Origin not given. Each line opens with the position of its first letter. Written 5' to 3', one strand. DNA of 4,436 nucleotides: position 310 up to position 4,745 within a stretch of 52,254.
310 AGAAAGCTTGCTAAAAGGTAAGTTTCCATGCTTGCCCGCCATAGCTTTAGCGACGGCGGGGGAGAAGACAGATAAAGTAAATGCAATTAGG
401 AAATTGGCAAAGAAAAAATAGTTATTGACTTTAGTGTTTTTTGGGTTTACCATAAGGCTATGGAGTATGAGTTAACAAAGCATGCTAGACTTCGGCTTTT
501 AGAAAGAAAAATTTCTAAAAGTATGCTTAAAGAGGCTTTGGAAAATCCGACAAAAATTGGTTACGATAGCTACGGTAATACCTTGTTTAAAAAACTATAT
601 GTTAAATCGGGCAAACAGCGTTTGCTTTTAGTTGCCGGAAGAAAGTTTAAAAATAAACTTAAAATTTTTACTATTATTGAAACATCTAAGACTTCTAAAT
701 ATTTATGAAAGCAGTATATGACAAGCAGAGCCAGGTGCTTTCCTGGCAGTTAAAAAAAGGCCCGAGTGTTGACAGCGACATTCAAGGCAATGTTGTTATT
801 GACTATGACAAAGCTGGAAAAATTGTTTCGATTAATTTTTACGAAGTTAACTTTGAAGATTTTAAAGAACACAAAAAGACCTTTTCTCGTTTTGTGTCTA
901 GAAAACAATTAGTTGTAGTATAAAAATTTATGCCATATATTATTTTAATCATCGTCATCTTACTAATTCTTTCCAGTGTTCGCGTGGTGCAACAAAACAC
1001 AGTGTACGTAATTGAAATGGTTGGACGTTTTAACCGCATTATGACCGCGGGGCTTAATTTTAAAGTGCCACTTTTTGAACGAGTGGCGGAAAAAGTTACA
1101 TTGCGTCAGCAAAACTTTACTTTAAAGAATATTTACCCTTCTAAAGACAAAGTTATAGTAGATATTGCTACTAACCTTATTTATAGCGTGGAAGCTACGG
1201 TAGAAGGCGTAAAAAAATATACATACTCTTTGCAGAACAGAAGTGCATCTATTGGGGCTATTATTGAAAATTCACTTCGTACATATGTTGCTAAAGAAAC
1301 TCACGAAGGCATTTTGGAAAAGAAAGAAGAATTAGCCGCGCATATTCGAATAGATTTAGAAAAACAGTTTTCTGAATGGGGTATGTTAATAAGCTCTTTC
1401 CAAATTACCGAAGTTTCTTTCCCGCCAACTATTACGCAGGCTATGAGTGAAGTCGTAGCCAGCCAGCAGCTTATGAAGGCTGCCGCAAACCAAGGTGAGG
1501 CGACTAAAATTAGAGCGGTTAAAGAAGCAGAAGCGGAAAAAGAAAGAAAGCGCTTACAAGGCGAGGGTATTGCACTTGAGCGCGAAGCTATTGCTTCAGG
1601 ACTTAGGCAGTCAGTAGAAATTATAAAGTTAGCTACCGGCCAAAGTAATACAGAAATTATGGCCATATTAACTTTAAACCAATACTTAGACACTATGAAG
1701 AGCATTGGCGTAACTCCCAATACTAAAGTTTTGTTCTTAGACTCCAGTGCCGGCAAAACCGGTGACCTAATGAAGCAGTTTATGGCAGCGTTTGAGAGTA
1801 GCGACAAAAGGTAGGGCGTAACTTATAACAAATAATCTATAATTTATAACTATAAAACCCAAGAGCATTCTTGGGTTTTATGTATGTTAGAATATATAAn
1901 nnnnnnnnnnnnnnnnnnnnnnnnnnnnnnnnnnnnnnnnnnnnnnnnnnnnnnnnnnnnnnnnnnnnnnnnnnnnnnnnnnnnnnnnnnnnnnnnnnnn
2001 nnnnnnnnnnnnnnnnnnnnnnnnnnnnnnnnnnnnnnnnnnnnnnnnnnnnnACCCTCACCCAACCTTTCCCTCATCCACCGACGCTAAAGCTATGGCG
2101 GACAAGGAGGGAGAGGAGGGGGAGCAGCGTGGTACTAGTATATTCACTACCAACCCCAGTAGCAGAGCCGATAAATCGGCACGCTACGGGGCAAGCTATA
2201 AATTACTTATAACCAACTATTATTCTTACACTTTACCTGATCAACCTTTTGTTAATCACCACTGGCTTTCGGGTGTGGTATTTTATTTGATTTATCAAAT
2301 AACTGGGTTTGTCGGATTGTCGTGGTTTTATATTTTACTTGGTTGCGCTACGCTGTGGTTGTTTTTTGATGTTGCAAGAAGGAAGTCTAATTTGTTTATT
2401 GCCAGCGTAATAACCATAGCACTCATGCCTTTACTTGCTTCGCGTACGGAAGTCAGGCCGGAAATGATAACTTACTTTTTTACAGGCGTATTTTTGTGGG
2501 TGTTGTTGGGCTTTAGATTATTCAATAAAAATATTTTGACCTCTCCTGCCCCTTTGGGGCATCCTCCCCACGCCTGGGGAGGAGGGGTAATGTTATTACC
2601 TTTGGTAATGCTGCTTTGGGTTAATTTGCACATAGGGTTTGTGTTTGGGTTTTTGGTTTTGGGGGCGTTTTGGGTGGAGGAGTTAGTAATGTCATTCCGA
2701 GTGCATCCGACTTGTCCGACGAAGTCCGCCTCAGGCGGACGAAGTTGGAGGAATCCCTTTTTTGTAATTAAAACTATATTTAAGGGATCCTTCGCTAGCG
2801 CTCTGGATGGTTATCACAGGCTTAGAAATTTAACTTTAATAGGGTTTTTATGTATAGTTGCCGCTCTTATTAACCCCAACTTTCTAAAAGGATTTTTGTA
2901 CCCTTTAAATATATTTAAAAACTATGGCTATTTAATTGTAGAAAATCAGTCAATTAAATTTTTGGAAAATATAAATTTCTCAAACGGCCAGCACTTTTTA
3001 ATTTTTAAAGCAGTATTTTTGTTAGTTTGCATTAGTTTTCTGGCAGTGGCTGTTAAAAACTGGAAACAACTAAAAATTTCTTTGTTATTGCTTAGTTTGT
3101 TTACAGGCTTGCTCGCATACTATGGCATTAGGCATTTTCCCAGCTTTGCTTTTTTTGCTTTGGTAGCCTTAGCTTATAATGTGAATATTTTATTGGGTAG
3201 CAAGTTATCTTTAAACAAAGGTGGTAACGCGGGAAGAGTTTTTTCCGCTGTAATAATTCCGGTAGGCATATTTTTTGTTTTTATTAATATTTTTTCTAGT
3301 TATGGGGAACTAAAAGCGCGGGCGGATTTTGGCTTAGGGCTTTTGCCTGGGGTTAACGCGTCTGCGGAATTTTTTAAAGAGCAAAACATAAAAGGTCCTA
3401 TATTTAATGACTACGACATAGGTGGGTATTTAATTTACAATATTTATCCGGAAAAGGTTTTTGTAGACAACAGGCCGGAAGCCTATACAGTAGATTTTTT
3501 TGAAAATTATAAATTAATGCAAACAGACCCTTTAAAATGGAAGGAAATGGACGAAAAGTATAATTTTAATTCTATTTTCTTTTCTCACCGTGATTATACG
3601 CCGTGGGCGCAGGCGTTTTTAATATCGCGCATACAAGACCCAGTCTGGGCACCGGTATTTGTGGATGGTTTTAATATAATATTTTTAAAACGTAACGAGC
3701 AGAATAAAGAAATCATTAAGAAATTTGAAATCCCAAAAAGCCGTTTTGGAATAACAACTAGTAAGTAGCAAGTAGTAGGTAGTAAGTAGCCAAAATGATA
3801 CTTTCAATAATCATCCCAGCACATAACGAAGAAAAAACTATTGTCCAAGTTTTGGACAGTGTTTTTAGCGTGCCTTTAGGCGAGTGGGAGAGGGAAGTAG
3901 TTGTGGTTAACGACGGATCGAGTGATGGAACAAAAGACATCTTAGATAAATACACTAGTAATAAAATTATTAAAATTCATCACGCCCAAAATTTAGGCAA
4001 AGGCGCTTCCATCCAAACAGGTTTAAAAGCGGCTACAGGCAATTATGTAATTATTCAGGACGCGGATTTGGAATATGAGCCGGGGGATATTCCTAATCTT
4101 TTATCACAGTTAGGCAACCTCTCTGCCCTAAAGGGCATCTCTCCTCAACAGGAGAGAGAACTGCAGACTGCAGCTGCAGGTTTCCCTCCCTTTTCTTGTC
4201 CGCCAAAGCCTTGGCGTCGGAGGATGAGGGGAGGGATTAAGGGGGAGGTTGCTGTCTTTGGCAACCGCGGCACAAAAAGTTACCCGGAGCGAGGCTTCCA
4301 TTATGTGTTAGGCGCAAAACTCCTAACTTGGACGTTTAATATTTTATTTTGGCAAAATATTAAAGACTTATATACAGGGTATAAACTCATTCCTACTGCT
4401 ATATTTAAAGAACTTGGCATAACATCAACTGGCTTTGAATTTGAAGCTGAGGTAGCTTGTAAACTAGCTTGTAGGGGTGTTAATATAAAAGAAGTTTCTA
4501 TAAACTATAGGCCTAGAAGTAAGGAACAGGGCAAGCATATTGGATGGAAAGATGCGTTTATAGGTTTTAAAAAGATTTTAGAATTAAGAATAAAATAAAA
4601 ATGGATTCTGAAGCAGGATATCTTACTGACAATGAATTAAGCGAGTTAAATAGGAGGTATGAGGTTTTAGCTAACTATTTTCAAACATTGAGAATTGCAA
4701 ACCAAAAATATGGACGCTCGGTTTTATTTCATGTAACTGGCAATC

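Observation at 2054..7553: Modular GC-rich hairpin repeats inserted in frame inside housekeeping genes (Rickettsia-RPE-like behaviour)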

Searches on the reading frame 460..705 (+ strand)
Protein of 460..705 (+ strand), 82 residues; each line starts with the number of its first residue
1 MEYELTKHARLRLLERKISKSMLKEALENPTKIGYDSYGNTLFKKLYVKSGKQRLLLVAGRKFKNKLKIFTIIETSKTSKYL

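Call 7: search_protein_families(library=pfam, proteins=[window:460-705:+])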
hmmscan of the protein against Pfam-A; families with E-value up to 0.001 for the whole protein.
window:460-705:+ (82 aa): 1 family
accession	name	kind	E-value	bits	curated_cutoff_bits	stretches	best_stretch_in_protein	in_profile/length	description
PF14076.12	DUF4258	-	3.5e-06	27.7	25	1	5-73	1-70/71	Domain of unknown function (DUF4258)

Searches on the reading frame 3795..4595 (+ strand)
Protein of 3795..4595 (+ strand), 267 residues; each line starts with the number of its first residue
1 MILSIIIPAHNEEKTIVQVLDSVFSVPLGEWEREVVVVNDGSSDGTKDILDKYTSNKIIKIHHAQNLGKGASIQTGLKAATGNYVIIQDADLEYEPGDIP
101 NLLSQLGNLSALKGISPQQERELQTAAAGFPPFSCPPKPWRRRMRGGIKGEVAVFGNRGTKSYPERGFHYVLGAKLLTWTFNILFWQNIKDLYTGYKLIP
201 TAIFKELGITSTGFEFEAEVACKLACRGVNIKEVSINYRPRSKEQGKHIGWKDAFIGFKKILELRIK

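Call 7: search_protein_families(library=pfam, proteins=[window:3795-4595:+])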
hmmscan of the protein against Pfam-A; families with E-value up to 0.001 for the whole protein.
window:3795-4595:+ (267 aa): 3 families
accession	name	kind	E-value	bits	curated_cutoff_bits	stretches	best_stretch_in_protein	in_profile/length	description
PF00535.33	Glycos_transf_2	-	8.6e-31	107.6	23.3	1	4-107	1-104/168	Glycosyl transferase family 2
PF13641.12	Glyco_tranf_2_3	-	1.1e-05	26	27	1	3-103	3-108/230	Glycosyltransferase like family 2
PF10111.15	Glyco_tranf_2_2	-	7.6e-05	22.8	27.3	1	4-92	1-92/276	Glycosyltransferase like family 2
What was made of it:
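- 4116..4251 (.): 135-nt composite in the GT2 glycosyltransferase. It is closed by the terminal inverted repeat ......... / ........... It contains three small hairpins and an X element on the minus strand (4180-4251), whose loop carries a Z element (4191-4225). The Pfam GT2 match stops at residue 107 (call 7).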

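Call 45: search_solved_structures(query=window:3795-4595:+, show_alignments=2, max_evalue=0.00001)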
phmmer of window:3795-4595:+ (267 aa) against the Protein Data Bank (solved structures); distinct sequences matched with E-value up to 0.00001: 16.
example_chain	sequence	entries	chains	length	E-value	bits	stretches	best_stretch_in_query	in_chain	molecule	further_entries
2z87_A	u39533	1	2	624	5.2e-13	52.4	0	2-103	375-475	Chondroitin synthase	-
2z86_A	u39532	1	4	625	5.2e-13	52.4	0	2-103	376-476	Chondroitin synthase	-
5eke_A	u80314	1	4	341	3.8e-11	46.2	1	3-102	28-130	Uncharacterized glycosyltransferase sll0501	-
5ekp_C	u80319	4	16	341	3.9e-11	46.2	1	3-102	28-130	Uncharacterized glycosyltransferase sll0501 | Glycosyltransferase sll0501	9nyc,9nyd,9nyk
9nye_A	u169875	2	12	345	4e-11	46.2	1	3-102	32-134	Glycosyltransferase sll0501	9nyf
6p61_A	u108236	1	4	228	6.9e-10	42.1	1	3-103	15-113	Glycosyltransferase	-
9bhc_C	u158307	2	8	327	1.4e-09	41.1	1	3-106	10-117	Undecaprenyl-phosphate 4-deoxy-4-formamido-L-arabinose transferase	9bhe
5mlz_A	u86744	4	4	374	1.6e-09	40.9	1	2-110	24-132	Dolichol monophosphate mannose synthase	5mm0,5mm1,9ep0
9hwj_A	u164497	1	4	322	1.7e-09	40.8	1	3-106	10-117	Undecaprenyl-phosphate 4-deoxy-4-formamido-L-arabinose transferase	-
8vxh_A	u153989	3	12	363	1.8e-09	40.8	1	3-106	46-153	Undecaprenyl-phosphate 4-deoxy-4-formamido-L-arabinose transferase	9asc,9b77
5hea_A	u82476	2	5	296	3.5e-09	39.8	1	2-94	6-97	Putative glycosyltransferase (GalT1)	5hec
5tze_C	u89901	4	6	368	5.5e-09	39.2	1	3-91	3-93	Glycosyl transferase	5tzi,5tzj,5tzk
3bcv_A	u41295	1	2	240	8.9e-09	38.5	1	3-98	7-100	Putative glycosyltransferase protein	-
5tz8_A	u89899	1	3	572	1.1e-08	38.2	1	3-91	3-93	Glycosyl transferase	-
6yv7_B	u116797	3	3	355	1e-07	35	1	4-97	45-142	Glycosyl transferase, family 2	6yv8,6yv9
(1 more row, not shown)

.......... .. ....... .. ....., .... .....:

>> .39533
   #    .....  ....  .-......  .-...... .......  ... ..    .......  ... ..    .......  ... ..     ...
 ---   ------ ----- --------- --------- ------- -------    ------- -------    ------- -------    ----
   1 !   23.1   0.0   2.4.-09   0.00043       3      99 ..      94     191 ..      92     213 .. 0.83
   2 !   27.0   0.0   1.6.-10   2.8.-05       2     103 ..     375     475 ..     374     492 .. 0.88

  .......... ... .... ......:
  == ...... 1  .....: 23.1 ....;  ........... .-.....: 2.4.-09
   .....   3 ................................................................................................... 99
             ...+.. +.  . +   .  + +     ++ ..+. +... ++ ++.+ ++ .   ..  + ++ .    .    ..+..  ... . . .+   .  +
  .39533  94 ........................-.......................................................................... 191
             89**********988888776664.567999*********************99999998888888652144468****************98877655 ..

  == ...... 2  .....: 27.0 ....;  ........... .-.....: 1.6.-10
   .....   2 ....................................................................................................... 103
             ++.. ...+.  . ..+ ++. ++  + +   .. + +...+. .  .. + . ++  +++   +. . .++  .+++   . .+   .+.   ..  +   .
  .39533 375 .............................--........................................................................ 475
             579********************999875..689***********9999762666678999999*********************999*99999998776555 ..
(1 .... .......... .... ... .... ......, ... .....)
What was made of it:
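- Checked: The Pfam and PDB matches of the GT2 stop at residues about 103-110 (calls 7, 45).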
